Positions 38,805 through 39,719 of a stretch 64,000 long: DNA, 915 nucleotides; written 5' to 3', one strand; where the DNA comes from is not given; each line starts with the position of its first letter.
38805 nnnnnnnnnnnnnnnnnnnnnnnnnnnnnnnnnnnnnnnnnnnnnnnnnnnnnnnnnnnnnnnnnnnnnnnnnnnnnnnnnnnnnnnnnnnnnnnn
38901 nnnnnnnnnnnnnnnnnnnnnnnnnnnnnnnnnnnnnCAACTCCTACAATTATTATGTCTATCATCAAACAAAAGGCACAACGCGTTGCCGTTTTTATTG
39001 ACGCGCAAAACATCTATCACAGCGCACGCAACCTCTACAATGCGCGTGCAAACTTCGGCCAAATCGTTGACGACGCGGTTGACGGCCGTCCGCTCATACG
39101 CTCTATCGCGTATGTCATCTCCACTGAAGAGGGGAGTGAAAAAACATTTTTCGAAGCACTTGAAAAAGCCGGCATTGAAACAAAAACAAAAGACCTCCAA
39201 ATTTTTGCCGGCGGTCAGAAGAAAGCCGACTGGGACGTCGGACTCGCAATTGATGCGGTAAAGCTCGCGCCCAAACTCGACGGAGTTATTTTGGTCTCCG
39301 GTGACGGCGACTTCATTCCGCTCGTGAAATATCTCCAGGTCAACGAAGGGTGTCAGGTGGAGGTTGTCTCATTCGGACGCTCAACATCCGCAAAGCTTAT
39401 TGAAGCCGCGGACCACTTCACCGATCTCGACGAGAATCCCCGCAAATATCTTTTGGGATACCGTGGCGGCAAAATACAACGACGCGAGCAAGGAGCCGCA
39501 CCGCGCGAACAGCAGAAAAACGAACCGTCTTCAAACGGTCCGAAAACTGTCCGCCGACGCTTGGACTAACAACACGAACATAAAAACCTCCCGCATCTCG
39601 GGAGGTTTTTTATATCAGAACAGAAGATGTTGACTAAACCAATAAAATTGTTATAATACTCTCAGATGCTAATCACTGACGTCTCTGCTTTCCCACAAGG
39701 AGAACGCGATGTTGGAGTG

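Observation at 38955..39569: NYN/LabA-type predicted RNase inserted between rpsO and pnp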

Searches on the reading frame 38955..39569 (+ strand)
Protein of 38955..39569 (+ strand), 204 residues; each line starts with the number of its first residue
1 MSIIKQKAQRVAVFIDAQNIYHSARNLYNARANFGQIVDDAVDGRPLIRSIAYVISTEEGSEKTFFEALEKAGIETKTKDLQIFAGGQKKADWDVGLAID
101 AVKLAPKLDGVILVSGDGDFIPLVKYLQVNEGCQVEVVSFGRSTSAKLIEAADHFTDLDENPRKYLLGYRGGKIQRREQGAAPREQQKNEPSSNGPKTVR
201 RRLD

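Call 3: search_protein_families(library=pfam, proteins=[window:38955-39569:+], max_evalue=0.01)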
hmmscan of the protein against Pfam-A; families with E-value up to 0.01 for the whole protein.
window:38955-39569:+ (204 aa): 1 family
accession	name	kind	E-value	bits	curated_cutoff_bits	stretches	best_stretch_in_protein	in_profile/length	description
PF01936.24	NYN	-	9.5e-37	127.1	24.2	1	10-159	1-145/145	NYN domain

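Call 4: search_protein_families(library=ncbifam, proteins=[window:38955-39569:+], max_evalue=0.01)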
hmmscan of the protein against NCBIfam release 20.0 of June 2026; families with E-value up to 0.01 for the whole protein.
window:38955-39569:+ (204 aa): 1 family
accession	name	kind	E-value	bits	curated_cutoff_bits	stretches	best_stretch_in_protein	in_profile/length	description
TIGR00288.1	TIGR00288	hypoth_equivalog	0.00071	19.5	178.45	1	90-160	86-157/160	TIGR00288 family NYN domain-containing protein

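Call 9: find_homologous_proteins(query=window:38955-39569:+, max_evalue=0.00001)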
Query window:38955-39569:+ (204 aa): 8000 proteins with E <= 0.00001 among 8000 candidates; the best 120 are listed.
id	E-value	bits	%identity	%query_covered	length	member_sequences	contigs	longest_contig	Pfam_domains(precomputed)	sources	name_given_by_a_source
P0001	2.2e-128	444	100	100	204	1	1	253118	PF01936.25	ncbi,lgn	ncbi:MAG: hypothetical protein AMXMBFR44_2500 [Candidatus Campbellbacteria bacterium]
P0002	1.5e-127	441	100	100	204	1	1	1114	PF01936.25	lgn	-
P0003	2.9e-103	362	82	100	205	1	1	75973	PF01936.25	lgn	-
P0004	9.7e-102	357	80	100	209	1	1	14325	PF01936.25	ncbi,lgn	-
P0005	5.7e-98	344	91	83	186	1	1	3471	PF01936.25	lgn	-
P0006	8.6e-95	334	86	88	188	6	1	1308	PF01936.25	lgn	-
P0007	1.4e-93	330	88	83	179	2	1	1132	PF01936.25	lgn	-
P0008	2.3e-93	329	82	91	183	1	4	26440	PF01936.25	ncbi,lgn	-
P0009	4.5e-90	319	84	84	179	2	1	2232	PF01936.25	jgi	jgi:uncharacterized LabA/DUF88 family protein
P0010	5.7e-90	318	80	87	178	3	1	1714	PF01936.25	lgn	-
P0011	3.0e-89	316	76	92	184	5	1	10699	PF01936.25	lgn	-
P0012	1.8e-87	310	79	88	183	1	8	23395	PF01936.25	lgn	-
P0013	6.9e-87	308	73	100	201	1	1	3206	PF01936.25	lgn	-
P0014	8.0e-87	308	77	91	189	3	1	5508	PF01936.25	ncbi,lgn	-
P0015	9.7e-87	308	80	87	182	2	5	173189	PF01936.25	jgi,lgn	-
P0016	1.0e-86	308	72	100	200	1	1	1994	PF01936.25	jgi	jgi:uncharacterized LabA/DUF88 family protein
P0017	1.1e-86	307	72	99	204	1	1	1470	PF01936.25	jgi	jgi:uncharacterized LabA/DUF88 family protein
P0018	1.3e-86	307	70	99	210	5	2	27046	PF01936.25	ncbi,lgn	-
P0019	2.4e-86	306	81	83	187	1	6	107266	PF01936.25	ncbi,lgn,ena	ncbi:MAG: NYN domain-containing protein [Patescibacteria group bacterium]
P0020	2.9e-86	306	72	100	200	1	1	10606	PF01936.25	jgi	jgi:uncharacterized LabA/DUF88 family protein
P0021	3.2e-86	306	80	82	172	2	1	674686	PF01936.25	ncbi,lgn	-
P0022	3.7e-86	306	69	100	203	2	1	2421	PF01936.25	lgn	-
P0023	1.1e-85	304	71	100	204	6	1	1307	PF01936.25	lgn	-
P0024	1.3e-85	304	81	82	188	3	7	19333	PF01936.25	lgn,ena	-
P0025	1.6e-85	304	70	100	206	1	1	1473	PF01936.25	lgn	-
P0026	2.2e-85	303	68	100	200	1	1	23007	PF01936.25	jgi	jgi:uncharacterized LabA/DUF88 family protein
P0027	2.8e-85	303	72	100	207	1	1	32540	PF01936.25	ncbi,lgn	-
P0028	3.0e-85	303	80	82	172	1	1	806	PF01936.25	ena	-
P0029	3.9e-85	302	67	100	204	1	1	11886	PF01936.25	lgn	-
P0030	4.0e-85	302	75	91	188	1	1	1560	PF01936.25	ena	-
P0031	5.7e-85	302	69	98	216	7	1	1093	PF01936.25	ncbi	-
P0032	6.3e-85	302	79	83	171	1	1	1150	PF01936.25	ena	-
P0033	9.5e-85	301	74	87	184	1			PF01936.25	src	-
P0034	1.0e-84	301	74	88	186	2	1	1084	PF01936.25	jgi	jgi:uncharacterized LabA/DUF88 family protein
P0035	1.1e-84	301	79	82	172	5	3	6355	PF01936.25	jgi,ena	-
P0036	1.1e-84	301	68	100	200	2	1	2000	PF01936.25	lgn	-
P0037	1.1e-84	301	76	84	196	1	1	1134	PF01936.25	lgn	-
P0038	1.3e-84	301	81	82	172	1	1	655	PF01936.25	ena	-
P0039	1.6e-84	300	68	100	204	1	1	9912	PF01936.25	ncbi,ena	-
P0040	2.0e-84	300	74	86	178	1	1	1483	PF01936.25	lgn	-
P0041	2.1e-84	300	73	88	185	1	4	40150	PF01936.25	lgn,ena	-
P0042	2.3e-84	300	69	99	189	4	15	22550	PF01936.25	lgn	-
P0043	3.2e-84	299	73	94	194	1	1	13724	PF01936.25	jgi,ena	-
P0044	3.2e-84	299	74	88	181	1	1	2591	PF01936.25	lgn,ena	-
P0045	3.3e-84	299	77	82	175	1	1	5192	PF01936.25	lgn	-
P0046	3.5e-84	299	77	85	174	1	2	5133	PF01936.25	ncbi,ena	-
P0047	3.6e-84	299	65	99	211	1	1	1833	PF01936.25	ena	-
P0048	4.9e-84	299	66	100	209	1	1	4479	PF01936.25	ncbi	-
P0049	5.7e-84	299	77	84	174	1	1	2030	PF01936.25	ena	-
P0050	8.1e-84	298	78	84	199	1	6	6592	PF01936.25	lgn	-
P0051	8.3e-84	298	79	82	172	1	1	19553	PF01936.25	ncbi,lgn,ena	-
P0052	8.4e-84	298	70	94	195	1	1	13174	PF01936.25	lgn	-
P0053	9.1e-84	298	80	82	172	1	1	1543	PF01936.25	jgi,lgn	jgi:uncharacterized LabA/DUF88 family protein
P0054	9.4e-84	298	74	87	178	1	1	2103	PF01936.25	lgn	-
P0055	9.6e-84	298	79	82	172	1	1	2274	PF01936.25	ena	-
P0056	1.0e-83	298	67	100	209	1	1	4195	PF01936.25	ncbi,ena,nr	ncbi:MAG TPA: NYN domain-containing protein [Candidatus Paceibacterota bacterium]|nr:NYN domain-cont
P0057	1.1e-83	298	74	87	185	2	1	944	PF01936.25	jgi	jgi:uncharacterized LabA/DUF88 family protein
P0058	1.1e-83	298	76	82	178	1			PF01936.25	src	-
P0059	1.3e-83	298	79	82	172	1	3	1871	PF01936.25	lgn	-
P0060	1.5e-83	297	79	82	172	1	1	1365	PF01936.25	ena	-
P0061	1.5e-83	297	78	82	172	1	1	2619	PF01936.25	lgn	-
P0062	1.7e-83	297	74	87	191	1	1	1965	PF01936.25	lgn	-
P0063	1.7e-83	297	71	89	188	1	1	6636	PF01936.25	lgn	-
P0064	1.8e-83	297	68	97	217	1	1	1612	PF01936.25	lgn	-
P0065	1.8e-83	297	69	96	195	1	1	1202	PF01936.25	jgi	jgi:uncharacterized protein (TIGR00288 family)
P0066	1.8e-83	297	73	87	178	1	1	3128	PF01936.25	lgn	-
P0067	3.3e-83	296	74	89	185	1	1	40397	PF01936.25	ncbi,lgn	-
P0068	3.4e-83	296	73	88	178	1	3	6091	PF01936.25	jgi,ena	-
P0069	3.4e-83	296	79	82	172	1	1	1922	PF01936.25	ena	-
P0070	3.7e-83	296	77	82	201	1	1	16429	PF01936.25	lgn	-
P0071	3.8e-83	296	70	95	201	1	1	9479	PF01936.25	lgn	-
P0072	3.8e-83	296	77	82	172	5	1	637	PF01936.25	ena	-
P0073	4.0e-83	296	68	100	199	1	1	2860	PF01936.25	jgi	jgi:uncharacterized LabA/DUF88 family protein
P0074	4.1e-83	296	78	82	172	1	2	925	PF01936.25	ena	-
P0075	5.6e-83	295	71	97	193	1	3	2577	PF01936.25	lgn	-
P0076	5.8e-83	295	75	82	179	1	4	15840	PF01936.25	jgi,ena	-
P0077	6.5e-83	295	74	82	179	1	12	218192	PF01936.25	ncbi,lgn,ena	ncbi:MAG: NYN domain-containing protein [Patescibacteria group bacterium]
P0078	6.6e-83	295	78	82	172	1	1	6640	PF01936.25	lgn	-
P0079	6.9e-83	295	78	82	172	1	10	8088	PF01936.25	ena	-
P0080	7.2e-83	295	77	84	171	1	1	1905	PF01936.25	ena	-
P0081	7.8e-83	295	68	94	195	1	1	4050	PF01936.25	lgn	-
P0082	8.1e-83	295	71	89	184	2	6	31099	PF01936.25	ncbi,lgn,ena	-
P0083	8.5e-83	295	78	82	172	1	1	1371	PF01936.25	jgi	jgi:uncharacterized LabA/DUF88 family protein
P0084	8.7e-83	295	77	84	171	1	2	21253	PF01936.25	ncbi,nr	ncbi:MAG: NYN domain-containing protein [Candidatus Taylorbacteria bacterium]|nr:NYN domain-containi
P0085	9.2e-83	295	70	97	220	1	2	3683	PF01936.25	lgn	-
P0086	9.3e-83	295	75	82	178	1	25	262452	PF01936.25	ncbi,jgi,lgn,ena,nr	ncbi:MAG: hypothetical protein UT90_C0006G0054 [Parcubacteria group bacterium GW2011_GWA1_40_21]|nr:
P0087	9.9e-83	295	67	98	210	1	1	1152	PF01936.25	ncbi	-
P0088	9.9e-83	295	70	93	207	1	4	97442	PF01936.25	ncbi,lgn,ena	-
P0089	1.0e-82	295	75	83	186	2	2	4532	PF01936.25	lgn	-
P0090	1.1e-82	294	70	92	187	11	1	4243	PF01936.25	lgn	-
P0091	1.2e-82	294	77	82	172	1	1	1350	PF01936.25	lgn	-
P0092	1.2e-82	294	73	87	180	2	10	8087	PF01936.25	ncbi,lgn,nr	ncbi:MAG: hypothetical protein QG589_498 [Patescibacteria group bacterium]|nr:hypothetical protein [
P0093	1.2e-82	294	77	84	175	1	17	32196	PF01936.25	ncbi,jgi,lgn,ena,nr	ncbi:MAG: hypothetical protein UX94_C0003G0015 [Parcubacteria group bacterium GW2011_GWA2_47_21]|nr:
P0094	1.3e-82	294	77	82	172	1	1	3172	PF01936.25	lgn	-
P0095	1.3e-82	294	75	82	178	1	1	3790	PF01936.25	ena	-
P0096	1.3e-82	294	70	91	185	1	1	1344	PF01936.25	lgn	-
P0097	1.4e-82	294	75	82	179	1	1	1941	PF01936.25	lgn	-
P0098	1.4e-82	294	70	96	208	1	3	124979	PF01936.25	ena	-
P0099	1.4e-82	294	71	91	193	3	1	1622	PF01936.25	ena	-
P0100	1.6e-82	294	77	84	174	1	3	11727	PF01936.25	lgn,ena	-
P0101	1.7e-82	294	70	92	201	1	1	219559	PF01936.25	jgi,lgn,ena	-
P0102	1.8e-82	294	78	82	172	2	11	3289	PF01936.25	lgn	-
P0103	1.8e-82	294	77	82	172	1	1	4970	PF01936.25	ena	-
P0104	1.8e-82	294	70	92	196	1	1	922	PF01936.25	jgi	jgi:uncharacterized LabA/DUF88 family protein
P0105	1.9e-82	294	75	82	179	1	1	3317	PF01936.25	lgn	-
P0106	1.9e-82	294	65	97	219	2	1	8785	PF01936.25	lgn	-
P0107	2.0e-82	294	77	85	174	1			PF01936.25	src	-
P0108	2.0e-82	294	74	82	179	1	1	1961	PF01936.25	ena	-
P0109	2.0e-82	294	72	87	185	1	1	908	PF01936.25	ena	-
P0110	2.1e-82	294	71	94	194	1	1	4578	PF01936.25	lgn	-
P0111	2.1e-82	294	74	82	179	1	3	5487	PF01936.25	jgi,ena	-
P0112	2.4e-82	293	76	82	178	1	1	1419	PF01936.25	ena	-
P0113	2.5e-82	293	75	83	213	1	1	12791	PF01936.25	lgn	-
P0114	2.6e-82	293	74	87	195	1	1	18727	PF01936.25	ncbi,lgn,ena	-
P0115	2.6e-82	293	76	84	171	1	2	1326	PF01936.25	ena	-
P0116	2.6e-82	293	74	82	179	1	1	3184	PF01936.25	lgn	-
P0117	2.7e-82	293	76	85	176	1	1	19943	PF01936.25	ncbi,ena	-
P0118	2.9e-82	293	74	82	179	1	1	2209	PF01936.25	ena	-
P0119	3.0e-82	293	76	82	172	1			PF01936.25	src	-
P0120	3.0e-82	293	67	97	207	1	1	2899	PF01936.25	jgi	jgi:uncharacterized LabA/DUF88 family protein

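Call 11: search_solved_structures(query=window:38955-39569:+, max_evalue=1, show_alignments=3)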
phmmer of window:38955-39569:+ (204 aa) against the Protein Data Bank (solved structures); distinct sequences matched with E-value up to 1: 3.
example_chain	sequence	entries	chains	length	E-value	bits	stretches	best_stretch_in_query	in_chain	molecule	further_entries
2qip_A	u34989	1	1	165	1.4e-27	99.9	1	8-160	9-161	Protein of unknown function VPA0982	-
6bph_A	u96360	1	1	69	0.31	14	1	133-179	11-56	AT-rich interactive domain-containing protein 4A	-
2lcc_A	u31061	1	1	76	0.4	13.7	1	133-178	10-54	AT-rich interactive domain-containing protein 4A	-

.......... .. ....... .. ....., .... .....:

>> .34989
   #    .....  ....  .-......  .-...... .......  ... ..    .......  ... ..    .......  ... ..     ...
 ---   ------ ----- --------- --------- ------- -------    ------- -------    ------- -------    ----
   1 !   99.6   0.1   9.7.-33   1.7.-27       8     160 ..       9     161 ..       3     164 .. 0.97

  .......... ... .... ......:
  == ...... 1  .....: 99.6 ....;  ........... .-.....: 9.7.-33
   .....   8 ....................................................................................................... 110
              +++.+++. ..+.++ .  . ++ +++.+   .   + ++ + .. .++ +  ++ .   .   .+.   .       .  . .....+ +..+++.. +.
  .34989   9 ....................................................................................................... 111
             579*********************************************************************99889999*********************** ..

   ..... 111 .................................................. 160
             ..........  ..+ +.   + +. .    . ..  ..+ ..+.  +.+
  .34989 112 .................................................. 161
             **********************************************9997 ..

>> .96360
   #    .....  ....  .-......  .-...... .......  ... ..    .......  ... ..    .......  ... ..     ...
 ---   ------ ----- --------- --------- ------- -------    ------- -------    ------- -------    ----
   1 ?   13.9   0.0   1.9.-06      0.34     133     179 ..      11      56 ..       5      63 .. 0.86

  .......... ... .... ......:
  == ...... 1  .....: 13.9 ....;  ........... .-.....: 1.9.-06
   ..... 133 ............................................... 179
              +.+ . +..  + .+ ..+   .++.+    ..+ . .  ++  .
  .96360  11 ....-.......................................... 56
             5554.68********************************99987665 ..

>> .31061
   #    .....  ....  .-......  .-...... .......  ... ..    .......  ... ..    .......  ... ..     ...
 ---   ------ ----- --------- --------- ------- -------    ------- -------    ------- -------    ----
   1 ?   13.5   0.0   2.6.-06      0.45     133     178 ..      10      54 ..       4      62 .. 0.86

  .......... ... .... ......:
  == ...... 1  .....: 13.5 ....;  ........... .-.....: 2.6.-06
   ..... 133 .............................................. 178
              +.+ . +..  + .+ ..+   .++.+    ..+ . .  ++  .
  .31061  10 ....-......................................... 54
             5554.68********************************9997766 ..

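Call 14: find_related_loci(query=A1, collection=genome_contigs, flank=6000)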
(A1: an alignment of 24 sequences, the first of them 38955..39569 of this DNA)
Query A1 (204 aa) in genome_contigs; peptide patterns used: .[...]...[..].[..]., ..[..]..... (x = any residue, [..] = any of these).
600 stretches matched a pattern (row limit reached: there are more); 592 encode a relative of the query (tblastn E <= 1e-3); the best 80 are kept; 80 distinct loci.
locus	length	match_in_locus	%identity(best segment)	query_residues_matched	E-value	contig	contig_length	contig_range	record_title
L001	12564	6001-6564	83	1-187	1e-101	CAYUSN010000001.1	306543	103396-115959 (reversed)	MAG TPA_asm: uncultured Candidatus Saccharibacteria bacterium isolate SRP323723_co1_13 genome assembly, contig: NODE_12_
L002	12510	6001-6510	87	1-170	1e-98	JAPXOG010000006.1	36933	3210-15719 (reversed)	MAG: Candidatus Paceibacterota bacterium isolate binned_ad_7.144 NODE_884_length_36933_cov_1.635739, whole genome shotgu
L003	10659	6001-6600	71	1-203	3e-94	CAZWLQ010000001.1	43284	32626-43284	MAG TPA_asm: uncultured Candidatus Saccharibacteria bacterium isolate SRP286056_co2_589 genome assembly, contig: NODE_10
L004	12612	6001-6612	70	1-201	8e-94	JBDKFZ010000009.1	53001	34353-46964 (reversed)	MAG: Candidatus Parcubacteria bacterium isolate farmington_2019_sw_WHONDRS-S19S_0053_B_bin.31 scaffold_1513597, whole ge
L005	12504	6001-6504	80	1-168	5e-93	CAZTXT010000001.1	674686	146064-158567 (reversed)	MAG TPA_asm: uncultured Candidatus Saccharibacteria bacterium isolate SRP273308_co1_153 genome assembly, contig: NODE_3_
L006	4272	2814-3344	73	1-177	2e-90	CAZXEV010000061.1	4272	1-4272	MAG TPA_asm: uncultured Gammaproteobacteria bacterium isolate SRP286056_co3_44 genome assembly, contig: NODE_32177_lengt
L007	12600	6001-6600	67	1-196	4e-90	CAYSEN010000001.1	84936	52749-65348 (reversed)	MAG TPA_asm: uncultured Candidatus Saccharibacteria bacterium isolate SRP342105_co1_265 genome assembly, contig: NODE_34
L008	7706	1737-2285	70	1-187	2e-89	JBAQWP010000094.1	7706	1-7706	MAG: Minisyncoccia bacterium isolate MFD03290_ilm_asm_bin18 k127_310620, whole genome shotgun sequence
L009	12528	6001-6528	74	1-176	1e-88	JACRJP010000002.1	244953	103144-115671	MAG: Candidatus Taylorbacteria bacterium isolate NC_groundwater_1832_Pr3_B-0.1um_40_24 SR-2_scaffold_141_1491172, whole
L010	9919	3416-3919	76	1-168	6e-89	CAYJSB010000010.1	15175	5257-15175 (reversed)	MAG TPA_asm: uncultured Candidatus Saccharibacteria bacterium isolate ERP125453_co1_310 genome assembly, contig: NODE_40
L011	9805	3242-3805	70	1-183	2e-88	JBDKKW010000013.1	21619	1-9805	MAG: Candidatus Parcubacteria bacterium isolate hopbrook_2019_sw_WHONDRS-S19S_0012_A_bin.19 scaffold_0000076, whole geno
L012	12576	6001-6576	67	1-198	3e-88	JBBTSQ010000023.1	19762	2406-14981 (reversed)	MAG: Patescibacteria group bacterium isolate H41-bin135_1 H41_bin135_1_000000000023, whole genome shotgun sequence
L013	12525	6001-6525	75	1-171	1e-87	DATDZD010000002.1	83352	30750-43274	MAG TPA_asm: Candidatus Paceibacterota bacterium isolate SMAG_U8183 k141_319834, whole genome shotgun sequence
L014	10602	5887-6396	74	1-170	1e-87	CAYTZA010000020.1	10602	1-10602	MAG TPA_asm: uncultured Candidatus Saccharibacteria bacterium isolate SRP286056_co1_600 genome assembly, contig: NODE_80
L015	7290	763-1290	74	1-176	1e-87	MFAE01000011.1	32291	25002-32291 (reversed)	MAG: Candidatus Campbellbacteria bacterium RIFOXYC2_FULL_35_25 rifoxyc2_full_scaffold_487, whole genome shotgun sequence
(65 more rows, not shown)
